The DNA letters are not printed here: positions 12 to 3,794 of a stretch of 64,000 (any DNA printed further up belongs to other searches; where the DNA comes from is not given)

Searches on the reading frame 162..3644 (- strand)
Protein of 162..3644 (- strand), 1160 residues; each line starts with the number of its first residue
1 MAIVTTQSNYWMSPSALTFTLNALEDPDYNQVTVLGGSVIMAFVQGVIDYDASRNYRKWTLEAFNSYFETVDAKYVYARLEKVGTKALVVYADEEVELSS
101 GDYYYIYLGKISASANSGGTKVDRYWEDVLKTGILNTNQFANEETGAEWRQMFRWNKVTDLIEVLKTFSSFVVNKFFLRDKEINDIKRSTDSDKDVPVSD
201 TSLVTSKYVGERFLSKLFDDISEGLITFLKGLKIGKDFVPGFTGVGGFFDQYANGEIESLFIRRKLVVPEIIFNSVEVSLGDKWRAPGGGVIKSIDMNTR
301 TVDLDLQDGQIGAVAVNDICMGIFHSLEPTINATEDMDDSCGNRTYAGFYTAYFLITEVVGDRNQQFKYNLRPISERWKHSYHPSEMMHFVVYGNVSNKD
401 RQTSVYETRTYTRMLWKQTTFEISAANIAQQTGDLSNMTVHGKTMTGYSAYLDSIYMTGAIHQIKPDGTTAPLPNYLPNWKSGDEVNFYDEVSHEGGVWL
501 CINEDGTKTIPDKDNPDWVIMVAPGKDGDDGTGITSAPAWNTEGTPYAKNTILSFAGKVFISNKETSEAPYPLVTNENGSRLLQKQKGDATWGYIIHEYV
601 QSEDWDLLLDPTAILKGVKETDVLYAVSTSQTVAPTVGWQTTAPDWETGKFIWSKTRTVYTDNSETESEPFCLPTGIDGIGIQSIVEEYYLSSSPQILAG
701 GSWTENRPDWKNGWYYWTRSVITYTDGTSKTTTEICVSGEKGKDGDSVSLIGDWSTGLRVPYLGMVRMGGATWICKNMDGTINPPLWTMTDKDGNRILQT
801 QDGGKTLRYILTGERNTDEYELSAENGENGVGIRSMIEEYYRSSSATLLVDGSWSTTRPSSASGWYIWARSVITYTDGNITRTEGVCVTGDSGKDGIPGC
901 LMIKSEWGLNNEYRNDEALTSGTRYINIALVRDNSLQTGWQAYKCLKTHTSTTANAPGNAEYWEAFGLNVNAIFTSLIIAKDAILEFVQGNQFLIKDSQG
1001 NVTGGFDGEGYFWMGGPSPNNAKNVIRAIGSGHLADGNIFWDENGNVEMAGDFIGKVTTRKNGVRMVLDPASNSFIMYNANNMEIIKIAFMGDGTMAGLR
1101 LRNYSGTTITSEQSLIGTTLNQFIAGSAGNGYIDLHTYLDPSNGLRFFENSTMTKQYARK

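Call 15: search_protein_families(library=phrogs, proteins=[window:162-3644:-], max_evalue=0.001)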
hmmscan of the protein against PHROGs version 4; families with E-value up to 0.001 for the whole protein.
window:162-3644:- (1160 aa): 10 families
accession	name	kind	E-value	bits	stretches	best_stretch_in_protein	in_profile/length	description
phrog_15074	-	unknown function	9.5e-76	256.2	2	617-747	1303-1435/1773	-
phrog_38044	-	unknown function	5.7e-41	140.7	3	675-750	2846-2921/3576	-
phrog_6468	-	tail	1.4e-25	90.3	2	563-748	820-1015/1366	tail fiber protein; host specificity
phrog_19556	-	tail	4.2e-22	79.5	3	617-664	273-320/645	tail fiber protein; host specificity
phrog_30133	-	head and packaging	5.2e-20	72.4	1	617-746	171-311/621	virion structural protein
phrog_28865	-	tail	1.7e-19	70.5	3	617-665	460-508/810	tail protein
phrog_17422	-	unknown function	1.4e-16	60.5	1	182-566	489-891/961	-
phrog_10693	-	moron, auxiliary metabolic gene and host takeover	7.6e-11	41.9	1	616-666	686-737/1219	host range and adsorption protein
phrog_26822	-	unknown function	1e-08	35.2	1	228-326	137-240/530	-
phrog_27485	-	unknown function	1.6e-07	31.6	1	825-898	156-230/577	-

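Call 51: find_encoding_contigs(protein=window:162-3644:-, flank=10000, max_places=1)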
Protein window:162-3644:- (1160 aa): no gene with exactly this product is on record in the collection.
